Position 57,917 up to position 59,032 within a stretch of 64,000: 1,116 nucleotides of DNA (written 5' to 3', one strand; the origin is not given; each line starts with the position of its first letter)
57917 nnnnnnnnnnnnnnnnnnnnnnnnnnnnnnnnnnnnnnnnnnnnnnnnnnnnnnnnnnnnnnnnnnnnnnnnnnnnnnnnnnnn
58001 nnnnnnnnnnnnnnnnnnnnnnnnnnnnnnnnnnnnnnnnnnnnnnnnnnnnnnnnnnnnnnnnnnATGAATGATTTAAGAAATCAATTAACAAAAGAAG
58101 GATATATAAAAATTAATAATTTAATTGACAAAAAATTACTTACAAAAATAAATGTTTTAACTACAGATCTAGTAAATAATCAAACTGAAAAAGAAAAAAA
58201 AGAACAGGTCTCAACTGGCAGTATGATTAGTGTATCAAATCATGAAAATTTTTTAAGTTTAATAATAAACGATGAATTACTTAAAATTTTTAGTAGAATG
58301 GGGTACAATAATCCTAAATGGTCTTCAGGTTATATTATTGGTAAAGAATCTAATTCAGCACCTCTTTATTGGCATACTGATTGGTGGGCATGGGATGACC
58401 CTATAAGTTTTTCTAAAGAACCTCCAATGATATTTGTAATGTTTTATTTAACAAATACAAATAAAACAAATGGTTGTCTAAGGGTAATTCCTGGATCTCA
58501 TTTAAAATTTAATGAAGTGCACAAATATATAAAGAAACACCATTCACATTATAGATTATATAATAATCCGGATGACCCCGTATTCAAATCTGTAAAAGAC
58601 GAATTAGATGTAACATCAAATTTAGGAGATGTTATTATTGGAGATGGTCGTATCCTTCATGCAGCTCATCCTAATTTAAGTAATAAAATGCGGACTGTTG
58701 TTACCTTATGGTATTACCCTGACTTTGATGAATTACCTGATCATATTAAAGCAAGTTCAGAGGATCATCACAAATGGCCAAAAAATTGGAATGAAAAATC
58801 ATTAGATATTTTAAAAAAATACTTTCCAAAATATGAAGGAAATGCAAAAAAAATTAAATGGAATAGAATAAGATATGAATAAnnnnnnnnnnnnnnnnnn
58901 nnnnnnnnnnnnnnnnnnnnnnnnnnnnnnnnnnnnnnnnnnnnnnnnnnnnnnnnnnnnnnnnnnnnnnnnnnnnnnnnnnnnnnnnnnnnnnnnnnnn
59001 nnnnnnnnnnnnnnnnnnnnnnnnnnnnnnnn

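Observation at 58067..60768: Translationally coupled PhyH dioxygenase, TIM-barrel protein and Gfo/Idh/MocA oxidoreductase: a possible oxidative glycoside or cyclitol-processing module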

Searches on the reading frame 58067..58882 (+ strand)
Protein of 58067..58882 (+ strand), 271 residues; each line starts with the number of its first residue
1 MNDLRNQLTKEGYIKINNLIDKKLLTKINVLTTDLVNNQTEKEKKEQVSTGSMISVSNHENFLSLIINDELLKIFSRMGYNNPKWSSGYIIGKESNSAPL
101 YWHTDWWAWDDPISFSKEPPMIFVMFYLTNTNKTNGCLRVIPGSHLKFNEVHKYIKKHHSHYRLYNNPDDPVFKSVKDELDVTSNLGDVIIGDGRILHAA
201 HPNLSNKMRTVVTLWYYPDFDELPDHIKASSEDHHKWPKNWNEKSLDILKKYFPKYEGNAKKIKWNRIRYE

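Call 8: search_protein_families(library=pfam, proteins=[window:58067-58882:+], max_evalue=0.01)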
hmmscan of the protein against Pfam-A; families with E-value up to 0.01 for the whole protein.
window:58067-58882:+ (271 aa): 1 family
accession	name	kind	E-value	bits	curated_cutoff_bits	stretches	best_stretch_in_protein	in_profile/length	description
PF05721.19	PhyH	-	3.8e-20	73.5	22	1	12-210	5-212/213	Phytanoyl-CoA dioxygenase (PhyH)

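Call 9: search_protein_families(library=ncbifam, proteins=[window:58067-58882:+], max_evalue=0.01)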
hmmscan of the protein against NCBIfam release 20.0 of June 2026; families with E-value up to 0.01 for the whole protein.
window:58067-58882:+ (271 aa): 2 families
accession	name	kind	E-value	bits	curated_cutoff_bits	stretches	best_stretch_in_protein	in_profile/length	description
TIGR02408.1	ectoine_ThpD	equivalog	1.1e-07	31.5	336.5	1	10-216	27-247/277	ectoine hydroxylase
TIGR01762.1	chlorin-enz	subfamily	0.00095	18.6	226.3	0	122-149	134-161/288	chlorinating enzyme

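Call 13: find_encoding_contigs(protein=window:58067-58882:+, flank=10000, max_places=6)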
Protein window:58067-58882:+ (271 aa): no gene with exactly this product is on record in the collection.

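Call 14: find_homologous_proteins(query=window:58067-58879:+)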
Query window:58067-58879:+ (271 aa): 351 proteins with E <= 0.001 among 835 candidates; the best 120 are listed.
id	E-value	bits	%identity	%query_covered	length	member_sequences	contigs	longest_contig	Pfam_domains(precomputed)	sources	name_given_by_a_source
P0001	8.4e-182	621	99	100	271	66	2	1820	PF05721.20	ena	-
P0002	3.4e-162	557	87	100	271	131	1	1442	PF05721.20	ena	-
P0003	2.4e-161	554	86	99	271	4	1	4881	PF05721.20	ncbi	-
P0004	6.6e-148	510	79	100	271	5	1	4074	PF05721.20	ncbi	-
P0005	5.6e-140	484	75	99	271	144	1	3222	PF05721.20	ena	-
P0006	3.3e-131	455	73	99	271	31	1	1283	PF05721.20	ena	-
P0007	1.1e-123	430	68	99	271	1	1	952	PF05721.20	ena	-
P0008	1.2e-117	410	65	99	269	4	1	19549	PF05721.20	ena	-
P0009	3.4e-97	343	57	98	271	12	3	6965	PF05721.20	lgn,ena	-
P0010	1.1e-96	342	56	99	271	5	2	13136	PF05721.20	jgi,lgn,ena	-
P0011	2.9e-96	340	57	97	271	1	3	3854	PF05721.20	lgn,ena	-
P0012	2.6e-91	324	55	98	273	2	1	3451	PF05721.20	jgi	-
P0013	3.2e-91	324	55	98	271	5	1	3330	PF05721.20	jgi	jgi:hypothetical protein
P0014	2.2e-90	321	54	99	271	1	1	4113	PF05721.20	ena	-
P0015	6.8e-90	319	56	95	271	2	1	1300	PF05721.20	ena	-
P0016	1.0e-86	309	53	96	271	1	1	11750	PF05721.20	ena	-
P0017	1.7e-74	269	44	97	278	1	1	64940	PF05721.20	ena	-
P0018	6.7e-68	247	41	98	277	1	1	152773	PF05721.20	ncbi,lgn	-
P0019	3.4e-67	245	41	97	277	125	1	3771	PF05721.20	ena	-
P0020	9.9e-67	244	41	97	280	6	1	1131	PF05721.20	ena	-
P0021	3.7e-64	235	38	98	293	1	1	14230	PF05721.20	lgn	-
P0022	1.2e-63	233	40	97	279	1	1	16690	PF05721.20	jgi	-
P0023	1.6e-63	233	39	98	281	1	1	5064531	PF05721.20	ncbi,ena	-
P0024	3.1e-63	232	40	97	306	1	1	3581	PF05721.20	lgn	-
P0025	5.6e-63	231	39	97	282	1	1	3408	PF05721.20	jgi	jgi:ectoine hydroxylase-related dioxygenase (phytanoyl-CoA dioxygenase family)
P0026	8.0e-63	231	38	99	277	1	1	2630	PF05721.20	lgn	-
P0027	1.4e-62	230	69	55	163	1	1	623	PF05721.20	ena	-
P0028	2.3e-62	229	40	97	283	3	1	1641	PF05721.20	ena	-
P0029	3.7e-62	228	39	97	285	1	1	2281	PF05721.20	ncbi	-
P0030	8.7e-62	227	39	99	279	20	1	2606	PF05721.20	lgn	-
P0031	7.0e-61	224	40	99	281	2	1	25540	PF05721.20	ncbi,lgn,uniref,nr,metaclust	ncbi:phytanoyl-CoA dioxygenase family protein [Paenibacillus sp. OV219]|uniref:phytanoyl-CoA dioxyge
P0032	1.0e-60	224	36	99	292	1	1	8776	PF05721.20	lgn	-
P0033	1.2e-60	223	38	99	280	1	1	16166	PF05721.20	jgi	jgi:hypothetical protein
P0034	1.9e-60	223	40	96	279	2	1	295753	PF05721.20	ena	-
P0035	1.9e-60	223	38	97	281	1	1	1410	PF05721.20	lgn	-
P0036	4.2e-60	222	39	96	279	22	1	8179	PF05721.20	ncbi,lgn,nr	ncbi:TPA: phytanoyl-CoA dioxygenase [Candidatus Poribacteria bacterium]|nr:phytanoyl-CoA dioxygenase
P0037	4.5e-60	222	39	99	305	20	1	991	PF05721.20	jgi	jgi:hypothetical protein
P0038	6.9e-60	221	39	98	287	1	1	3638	PF05721.20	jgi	-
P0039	8.5e-60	221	39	97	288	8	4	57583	PF05721.20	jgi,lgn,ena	-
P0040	1.5e-59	220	39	97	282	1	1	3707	PF05721.20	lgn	-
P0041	2.6e-59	219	39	98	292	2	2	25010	PF05721.20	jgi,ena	-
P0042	2.9e-59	219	39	98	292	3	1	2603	PF05721.20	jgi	jgi:ectoine hydroxylase-related dioxygenase (phytanoyl-CoA dioxygenase family)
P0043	3.0e-59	219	38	97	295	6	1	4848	PF05721.20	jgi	jgi:hypothetical protein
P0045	6.5e-59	218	39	99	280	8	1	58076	PF05721.20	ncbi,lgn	-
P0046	1.1e-58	217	40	99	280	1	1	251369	PF05721.20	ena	-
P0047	1.1e-58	217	41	93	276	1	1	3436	PF05721.20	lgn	-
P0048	1.4e-58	217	38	97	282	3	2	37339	PF05721.20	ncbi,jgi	-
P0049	2.0e-58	216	40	94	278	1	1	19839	PF05721.20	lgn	-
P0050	2.0e-58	216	39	96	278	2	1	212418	PF05721.20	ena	-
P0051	2.3e-58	216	38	100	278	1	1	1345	PF05721.20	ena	-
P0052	4.6e-58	215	38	98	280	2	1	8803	PF05721.20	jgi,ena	-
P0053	7.6e-58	214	39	99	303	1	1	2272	PF05721.20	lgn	-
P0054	8.4e-58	214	39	98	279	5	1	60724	PF05721.20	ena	-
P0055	2.4e-57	213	38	97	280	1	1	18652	PF05721.20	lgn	-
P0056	5.7e-57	211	39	98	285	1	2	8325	PF05721.20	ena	-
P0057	1.0e-56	211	39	98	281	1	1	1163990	PF05721.20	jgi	jgi:hypothetical protein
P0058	1.4e-56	210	40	96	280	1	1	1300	PF05721.20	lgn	-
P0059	1.5e-56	210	39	96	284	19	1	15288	PF05721.20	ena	-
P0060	2.0e-56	210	36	97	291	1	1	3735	PF05721.20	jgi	jgi:hypothetical protein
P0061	2.3e-56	209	37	97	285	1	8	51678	PF05721.20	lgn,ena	-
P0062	2.5e-56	209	39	97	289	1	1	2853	PF05721.20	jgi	jgi:ectoine hydroxylase-related dioxygenase (phytanoyl-CoA dioxygenase family)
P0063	4.0e-56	209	39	96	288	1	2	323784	PF05721.20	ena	-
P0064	4.2e-56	209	36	99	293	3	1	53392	PF05721.20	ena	-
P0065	4.6e-56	208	39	97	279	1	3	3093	PF05721.20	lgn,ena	-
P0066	7.4e-56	208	38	98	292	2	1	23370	PF05721.20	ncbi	-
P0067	7.9e-56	208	38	98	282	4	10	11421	PF05721.20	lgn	-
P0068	1.3e-55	207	36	97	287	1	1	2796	PF05721.20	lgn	-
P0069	2.2e-55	206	37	97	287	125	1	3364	PF05721.20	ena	-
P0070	2.2e-55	206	38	98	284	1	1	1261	PF05721.20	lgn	-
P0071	2.5e-55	206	38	96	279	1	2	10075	PF05721.20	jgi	jgi:ectoine hydroxylase-related dioxygenase (phytanoyl-CoA dioxygenase family)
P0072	2.6e-55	206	41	85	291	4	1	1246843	PF05721.20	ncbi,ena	-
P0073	3.0e-55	206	39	95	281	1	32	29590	PF05721.20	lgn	-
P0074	4.1e-55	205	36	97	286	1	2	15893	PF05721.20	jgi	jgi:hypothetical protein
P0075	5.0e-55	205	41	82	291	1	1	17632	PF05721.20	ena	-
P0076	6.3e-55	205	36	99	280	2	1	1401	PF05721.20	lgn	-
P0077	8.8e-55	204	39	94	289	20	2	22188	PF05721.20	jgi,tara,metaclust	tara:strand:- start:5198 stop:6067 length:870 start_codon:yes stop_codon:yes gene_type:complete|meta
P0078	9.1e-55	204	37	99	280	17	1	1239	PF05721.20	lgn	-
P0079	9.2e-55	204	36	99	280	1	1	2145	PF05721.20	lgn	-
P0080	9.9e-55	204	39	85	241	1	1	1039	PF05721.20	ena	-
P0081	1.0e-54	204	37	98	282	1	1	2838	PF05721.20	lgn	-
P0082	1.3e-54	204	37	99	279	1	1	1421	PF05721.20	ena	-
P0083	1.4e-54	204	35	97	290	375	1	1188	PF05721.20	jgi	-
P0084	1.5e-54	204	41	83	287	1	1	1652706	PF05721.20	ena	-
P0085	1.6e-54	203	36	97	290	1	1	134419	PF05721.20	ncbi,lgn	-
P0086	2.2e-54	203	40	85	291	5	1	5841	PF05721.20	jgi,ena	jgi:ectoine hydroxylase-related dioxygenase (phytanoyl-CoA dioxygenase family)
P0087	3.4e-54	202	39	98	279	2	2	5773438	PF05721.20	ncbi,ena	-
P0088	4.7e-54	202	39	96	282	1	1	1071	PF05721.20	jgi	jgi:hypothetical protein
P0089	6.8e-54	201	37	99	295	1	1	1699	PF05721.20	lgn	-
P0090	7.3e-54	201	35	96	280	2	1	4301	PF05721.20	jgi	jgi:hypothetical protein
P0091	9.0e-54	201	36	98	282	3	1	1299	PF05721.20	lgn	-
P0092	1.5e-53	200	34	99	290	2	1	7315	PF05721.20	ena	-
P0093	1.8e-53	200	36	96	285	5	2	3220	PF05721.20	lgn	-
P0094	2.2e-53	200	36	97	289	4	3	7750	PF05721.20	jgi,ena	-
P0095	2.4e-53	200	36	97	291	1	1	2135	PF05721.20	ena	-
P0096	2.8e-53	199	37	96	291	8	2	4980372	PF05721.20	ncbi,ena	-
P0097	3.4e-53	199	39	97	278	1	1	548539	PF05721.20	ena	-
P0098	3.7e-53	199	41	83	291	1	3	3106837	PF05721.20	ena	-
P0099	4.0e-53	199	38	96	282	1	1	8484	PF05721.20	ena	-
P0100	4.0e-53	199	40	83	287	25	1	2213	PF05721.20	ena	-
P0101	4.1e-53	199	35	98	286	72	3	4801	PF05721.20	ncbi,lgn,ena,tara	tara:strand:- start:97 stop:957 length:861 start_codon:yes stop_codon:yes gene_type:complete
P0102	4.9e-53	199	36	96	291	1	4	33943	PF05721.20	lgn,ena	-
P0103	5.6e-53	198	38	99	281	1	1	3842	PF05721.20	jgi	jgi:hypothetical protein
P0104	7.7e-53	198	40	83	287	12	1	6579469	PF05721.20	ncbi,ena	-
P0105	8.3e-53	198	39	85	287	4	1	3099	PF05721.20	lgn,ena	-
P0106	9.7e-53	198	38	99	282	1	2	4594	PF05721.20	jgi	-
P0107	9.9e-53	198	38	96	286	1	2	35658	PF05721.20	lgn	-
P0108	1.6e-52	197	38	98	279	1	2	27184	PF05721.20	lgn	-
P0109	1.6e-52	197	38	98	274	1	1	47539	PF05721.20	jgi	-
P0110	1.7e-52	197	37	99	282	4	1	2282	PF05721.20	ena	-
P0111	2.2e-52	196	37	97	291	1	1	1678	PF05721.20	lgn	-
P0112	2.5e-52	196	38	98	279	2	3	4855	PF05721.20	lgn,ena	-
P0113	2.8e-52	196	38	97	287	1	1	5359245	PF05721.20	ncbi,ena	-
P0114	3.4e-52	196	38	94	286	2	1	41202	PF05721.20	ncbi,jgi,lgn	-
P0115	3.8e-52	196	39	90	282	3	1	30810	PF05721.20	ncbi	ncbi:MAG: phytanoyl-CoA dioxygenase family protein [Pirellulales bacterium]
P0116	4.5e-52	195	39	97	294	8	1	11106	PF05721.20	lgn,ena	-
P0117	4.9e-52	195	34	97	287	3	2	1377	PF05721.20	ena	-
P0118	6.0e-52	195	38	96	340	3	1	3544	PF05721.20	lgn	-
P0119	6.2e-52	195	36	98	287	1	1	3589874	PF05721.20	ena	-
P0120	7.1e-52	195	37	98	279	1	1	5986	PF05721.20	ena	-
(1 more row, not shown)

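Call 15: find_encoding_contigs(protein=P0008, flank=10000, max_places=3)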
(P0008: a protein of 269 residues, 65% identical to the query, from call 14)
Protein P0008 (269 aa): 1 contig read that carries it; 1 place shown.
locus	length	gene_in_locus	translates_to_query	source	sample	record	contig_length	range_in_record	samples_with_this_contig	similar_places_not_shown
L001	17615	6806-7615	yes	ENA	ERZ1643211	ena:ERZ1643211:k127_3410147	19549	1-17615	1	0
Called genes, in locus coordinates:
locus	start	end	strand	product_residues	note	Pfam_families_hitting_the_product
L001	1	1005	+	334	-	?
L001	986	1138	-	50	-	-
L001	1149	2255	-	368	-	PF13378:MR_MLE_C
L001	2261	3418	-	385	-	PF02515:CoA_transf_3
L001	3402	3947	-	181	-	-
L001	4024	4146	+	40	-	-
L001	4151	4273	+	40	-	-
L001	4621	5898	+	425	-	-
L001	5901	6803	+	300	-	PF00480:ROK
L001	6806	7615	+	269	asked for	PF05721:PhyH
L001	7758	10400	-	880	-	PF01074:Glyco_hydro_38N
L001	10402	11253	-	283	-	PF00528:BPD_transp_1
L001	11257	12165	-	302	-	PF00528:BPD_transp_1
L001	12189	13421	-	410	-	PF01547:SBP_bac_1, PF13416:SBP_bac_8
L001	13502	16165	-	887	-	PF01074:Glyco_hydro_38N, PF07748:Glyco_hydro_38C (weak), PF17677:Glyco_hydro38C2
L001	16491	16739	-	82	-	PF01081:Aldolase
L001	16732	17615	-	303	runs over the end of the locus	PF00294:PfkB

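Call 16: find_encoding_contigs(protein=P0017, flank=10000, max_places=3)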
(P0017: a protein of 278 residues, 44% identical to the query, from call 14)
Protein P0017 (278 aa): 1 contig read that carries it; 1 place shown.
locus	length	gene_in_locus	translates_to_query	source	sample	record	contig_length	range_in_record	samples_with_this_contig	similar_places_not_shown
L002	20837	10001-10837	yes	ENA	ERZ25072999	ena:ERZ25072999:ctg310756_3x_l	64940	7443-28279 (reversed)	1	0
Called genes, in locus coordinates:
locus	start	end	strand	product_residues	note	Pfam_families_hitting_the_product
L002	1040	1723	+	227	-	PF01547:SBP_bac_1, PF13416:SBP_bac_8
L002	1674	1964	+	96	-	-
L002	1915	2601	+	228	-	-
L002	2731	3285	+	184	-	-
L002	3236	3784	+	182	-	PF00528:BPD_transp_1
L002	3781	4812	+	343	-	PF00528:BPD_transp_1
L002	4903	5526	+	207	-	-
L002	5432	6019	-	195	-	PF06560:GPI, PF07883:Cupin_2 (weak)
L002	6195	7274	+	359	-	PF01408:GFO_IDH_MocA, PF22725:GFO_IDH_MocA_C3 (weak), PF02894:GFO_IDH_MocA_C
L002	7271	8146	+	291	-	PF01261:AP_endonuc_2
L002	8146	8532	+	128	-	PF00561:Abhydrolase_1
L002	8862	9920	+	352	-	PF01380:SIS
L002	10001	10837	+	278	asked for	PF05721:PhyH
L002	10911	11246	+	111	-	-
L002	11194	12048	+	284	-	PF01208:URO-D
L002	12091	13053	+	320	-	PF00294:PfkB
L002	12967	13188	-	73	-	-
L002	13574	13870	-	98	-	PF09827:CRISPR_Cas2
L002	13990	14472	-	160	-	PF00075:RNase_H, PF13456:RVT_3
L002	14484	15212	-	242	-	PF01867:Cas_Cas1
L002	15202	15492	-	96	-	PF01867:Cas_Cas1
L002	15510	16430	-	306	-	PF00078:RVT_1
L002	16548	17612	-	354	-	PF03193:RsgA_GTPase (faint), PF00009:GTP_EFTU (faint), PF01926:MMR_HSR1 (faint), PF05128:DUF697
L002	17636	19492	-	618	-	-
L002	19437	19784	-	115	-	-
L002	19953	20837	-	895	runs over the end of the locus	PF13809:Tubulin_2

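Call 17: find_encoding_contigs(protein=P0018, flank=10000, max_places=3)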
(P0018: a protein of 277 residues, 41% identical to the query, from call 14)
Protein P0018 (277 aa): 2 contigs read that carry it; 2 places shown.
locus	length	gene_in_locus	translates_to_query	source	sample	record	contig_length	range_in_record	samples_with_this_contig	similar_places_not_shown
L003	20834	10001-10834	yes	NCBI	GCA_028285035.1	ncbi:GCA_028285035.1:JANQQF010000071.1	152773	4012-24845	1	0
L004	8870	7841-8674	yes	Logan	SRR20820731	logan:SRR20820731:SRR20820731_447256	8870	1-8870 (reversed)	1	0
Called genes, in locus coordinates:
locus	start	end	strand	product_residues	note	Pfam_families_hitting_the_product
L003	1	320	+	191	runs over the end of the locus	PF06560:GPI, PF00190:Cupin_1 (weak), PF07883:Cupin_2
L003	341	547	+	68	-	-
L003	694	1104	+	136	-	PF13360:PQQ_2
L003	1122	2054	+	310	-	PF00389:2-Hacid_dh, PF02826:2-Hacid_dh_C, PF03446:NAD_binding_2 (weak)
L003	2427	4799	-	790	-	PF00092:VWA, PF13519:VWA_2 (weak), PF00630:Filamin (faint)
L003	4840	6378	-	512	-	PF03824:NicO, PF13386:DsbD_2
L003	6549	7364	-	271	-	PF01557:FAA_hydrolase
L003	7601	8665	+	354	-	PF01380:SIS, PF10432:bact-PGI_C (weak)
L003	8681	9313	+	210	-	PF00215:OMPdecase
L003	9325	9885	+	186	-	PF13580:SIS_2 (faint), PF01380:SIS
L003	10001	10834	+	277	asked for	PF05721:PhyH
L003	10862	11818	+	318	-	PF00294:PfkB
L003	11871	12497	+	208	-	PF00657:Lipase_GDSL, PF13472:Lipase_GDSL_2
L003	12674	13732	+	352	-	PF00356:LacI, PF00532:Peripla_BP_1, PF13407:Peripla_BP_4, PF13377:Peripla_BP_3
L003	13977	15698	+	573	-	PF01547:SBP_bac_1, PF13416:SBP_bac_8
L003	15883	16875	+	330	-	PF00528:BPD_transp_1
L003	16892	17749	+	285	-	PF00528:BPD_transp_1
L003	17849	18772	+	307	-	PF00294:PfkB, PF08543:Phos_pyr_kin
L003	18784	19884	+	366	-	PF14486:DUF4432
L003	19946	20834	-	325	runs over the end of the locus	PF00248:Aldo_ket_red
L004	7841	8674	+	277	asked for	PF05721:PhyH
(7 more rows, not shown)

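Call 18: search_solved_structures(query=window:58067-58879:+, max_evalue=0.01, show_alignments=2)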
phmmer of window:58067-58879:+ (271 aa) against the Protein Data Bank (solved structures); distinct sequences matched with E-value up to 0.01: 3.
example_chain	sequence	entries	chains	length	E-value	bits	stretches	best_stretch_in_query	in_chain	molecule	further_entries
5epa_A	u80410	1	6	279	0.00069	22.5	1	57-214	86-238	SnoK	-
6ec3_A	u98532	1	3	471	0.0014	21.5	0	165-216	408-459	Methyltransferase domain-containing protein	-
4xaa_A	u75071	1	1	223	0.0033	20.2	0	128-216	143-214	Putative oxygenase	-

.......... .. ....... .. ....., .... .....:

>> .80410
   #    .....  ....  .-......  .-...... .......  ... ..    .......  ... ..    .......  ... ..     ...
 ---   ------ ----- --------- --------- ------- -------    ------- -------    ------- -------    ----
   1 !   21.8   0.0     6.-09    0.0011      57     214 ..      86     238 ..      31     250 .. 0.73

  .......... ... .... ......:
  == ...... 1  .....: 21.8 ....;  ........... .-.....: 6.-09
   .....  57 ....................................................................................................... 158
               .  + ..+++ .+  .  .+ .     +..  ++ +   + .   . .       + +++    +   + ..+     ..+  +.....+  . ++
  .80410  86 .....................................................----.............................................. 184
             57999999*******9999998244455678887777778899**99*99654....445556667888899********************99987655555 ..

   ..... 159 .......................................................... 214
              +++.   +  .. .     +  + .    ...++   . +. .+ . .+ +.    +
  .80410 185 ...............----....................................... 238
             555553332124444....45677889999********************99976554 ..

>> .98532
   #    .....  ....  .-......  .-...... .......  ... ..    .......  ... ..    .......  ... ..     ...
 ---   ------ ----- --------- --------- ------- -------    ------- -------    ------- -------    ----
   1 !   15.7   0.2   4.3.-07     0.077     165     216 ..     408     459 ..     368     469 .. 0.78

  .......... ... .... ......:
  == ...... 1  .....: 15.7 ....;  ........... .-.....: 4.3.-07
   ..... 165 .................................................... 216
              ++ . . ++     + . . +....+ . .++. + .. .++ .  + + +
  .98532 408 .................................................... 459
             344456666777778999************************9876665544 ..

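Call 27: find_related_loci(query=A1, collection=genome_contigs, flank=10000)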
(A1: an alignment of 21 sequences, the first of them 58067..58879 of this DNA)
Query A1 (271 aa) in genome_contigs; peptide patterns used: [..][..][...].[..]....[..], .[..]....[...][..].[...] (x = any residue, [..] = any of these).
600 stretches matched a pattern (row limit reached: there are more); 547 encode a relative of the query (tblastn E <= 1e-3); the best 80 are kept; 80 distinct loci.
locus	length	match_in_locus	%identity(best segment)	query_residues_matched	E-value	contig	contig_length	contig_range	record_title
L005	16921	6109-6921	87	1-271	8e-164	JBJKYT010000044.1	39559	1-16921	MAG: Alphaproteobacteria bacterium isolate LRMED-201 HIMB59-LRMED-201-C2735, whole genome shotgun sequence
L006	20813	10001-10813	86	1-271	5e-162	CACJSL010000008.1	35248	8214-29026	uncultured Alphaproteobacteria bacterium isolate AG-447-P01 genome assembly, contig: AG-447-P01_NODE_8, whole genome sho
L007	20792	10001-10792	42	5-267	9e-75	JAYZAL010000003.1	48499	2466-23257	MAG: Candidatus Poribacteria bacterium isolate XB_MAG1182 DB_MAG1182_0003, whole genome shotgun sequence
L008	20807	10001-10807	39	1-268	5e-73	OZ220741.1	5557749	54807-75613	MAG: Candidatus Latescibacterota bacterium isolate a9e09e5c-d410-47d8-823c-ef7e39eb5a37 genome assembly, chromosome: 1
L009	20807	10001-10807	40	1-268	2e-72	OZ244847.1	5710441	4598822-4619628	MAG: Candidatus Latescibacterota bacterium isolate 8a2eb0e1-25ad-4382-8bb9-52b38a0e126b genome assembly, chromosome: 1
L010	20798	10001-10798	39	6-271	2e-72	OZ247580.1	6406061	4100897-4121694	MAG: Candidatus Latescibacterota bacterium isolate 34bd4037-9faa-49cb-aada-cae4c411e00c genome assembly, chromosome: 1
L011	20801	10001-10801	40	2-268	3e-72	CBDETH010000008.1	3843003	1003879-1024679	MAG: bacterium isolate a37c322d-fd18-4de0-acdf-9ec38001f2fc genome assembly, contig: contig_8, whole genome shotgun sequ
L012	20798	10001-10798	39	6-271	3e-72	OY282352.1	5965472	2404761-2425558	MAG: uncultured Latescibacteria bacterium genome assembly, chromosome: 1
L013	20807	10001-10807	39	1-268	7e-71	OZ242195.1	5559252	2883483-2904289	MAG: Candidatus Latescibacterota bacterium isolate a57e98d2-c2a9-4833-8eaa-f85fbefd33d8 genome assembly, chromosome: 1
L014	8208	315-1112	39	6-271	5e-71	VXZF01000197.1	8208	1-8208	MAG: Gemmatimonadetes bacterium isolate SB0670_bin_29 NODE_4075_length_8208_cov_7.878572, whole genome shotgun sequence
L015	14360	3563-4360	39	6-271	1e-70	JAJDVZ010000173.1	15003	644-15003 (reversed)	MAG: Candidatus Latescibacterota bacterium isolate jk18x22bins.75 k141_629664, whole genome shotgun sequence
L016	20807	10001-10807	38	1-268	1e-70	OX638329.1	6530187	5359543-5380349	MAG: uncultured Latescibacteria bacterium isolate 03e23b1f-02ed-4bf0-8d8f-a367d3d93791 genome assembly, chromosome: 1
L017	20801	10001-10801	39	5-271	8e-71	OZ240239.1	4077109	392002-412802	MAG: Candidatus Latescibacterota bacterium isolate 9476a452-a56b-4094-aa10-7e41c1f40ab4 genome assembly, chromosome: 1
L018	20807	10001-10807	39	1-268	3e-70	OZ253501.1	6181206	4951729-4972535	MAG: Candidatus Latescibacterota bacterium isolate f485d00f-16df-4488-a4d1-ddfd292eb512 genome assembly, chromosome: 1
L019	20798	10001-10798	39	6-271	2e-70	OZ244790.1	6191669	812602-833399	MAG: Candidatus Latescibacterota bacterium isolate 46c83e85-0880-45c6-8d78-79488e6eca4b genome assembly, chromosome: 1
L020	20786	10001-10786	40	6-267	2e-70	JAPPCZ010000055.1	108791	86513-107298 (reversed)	MAG: Candidatus Poribacteria bacterium isolate IRC4_bin_14 NODE_201_length_108791_cov_20.9424, whole genome shotgun sequ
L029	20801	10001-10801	39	2-268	1e-69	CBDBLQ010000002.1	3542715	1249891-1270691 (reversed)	MAG: bacterium isolate 7e3eab2d-bf14-4947-a8f9-fc6ddb354d52 genome assembly, contig: contig_2, whole genome shotgun sequ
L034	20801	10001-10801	38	4-268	6e-69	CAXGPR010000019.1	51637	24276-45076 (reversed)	MAG TPA_asm: uncultured bacterium isolate ERR594296_concoct_150 genome assembly, contig: ERZ8733628.712, whole genome sh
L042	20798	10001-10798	39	2-267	2e-68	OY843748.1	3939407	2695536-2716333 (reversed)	MAG: bacterium isolate 9408d56b-0626-48ff-8cc4-40385ffb9045 genome assembly, chromosome: 1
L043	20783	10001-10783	40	8-268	2e-68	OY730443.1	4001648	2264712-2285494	MAG: Candidatus Poribacteria bacterium isolate dbacca32-2332-4c09-a5ad-da9f5ab17b7d genome assembly, chromosome: 1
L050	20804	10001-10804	37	2-268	7e-68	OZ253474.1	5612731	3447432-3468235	MAG: Caldilineaceae bacterium isolate 7c7c1193-bf75-4e40-864d-2741339ee042 genome assembly, chromosome: 1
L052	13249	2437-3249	40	1-269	1e-67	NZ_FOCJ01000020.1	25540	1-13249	Paenibacillus sp. OV219, whole genome shotgun sequence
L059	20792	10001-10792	37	5-267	7e-67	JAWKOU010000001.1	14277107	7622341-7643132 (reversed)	MAG: Caldilineaceae bacterium isolate BC1.69 BC1.69.fa-1, whole genome shotgun sequence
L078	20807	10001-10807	36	1-268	6e-66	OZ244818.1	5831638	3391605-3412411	MAG: Caldilineaceae bacterium isolate bc376db2-45c5-4916-aed5-235db30d71dd genome assembly, chromosome: 1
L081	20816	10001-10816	40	5-269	7e-66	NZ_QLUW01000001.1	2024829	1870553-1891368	Paenibacillus montanisoli strain RA17 contig_1, whole genome shotgun sequence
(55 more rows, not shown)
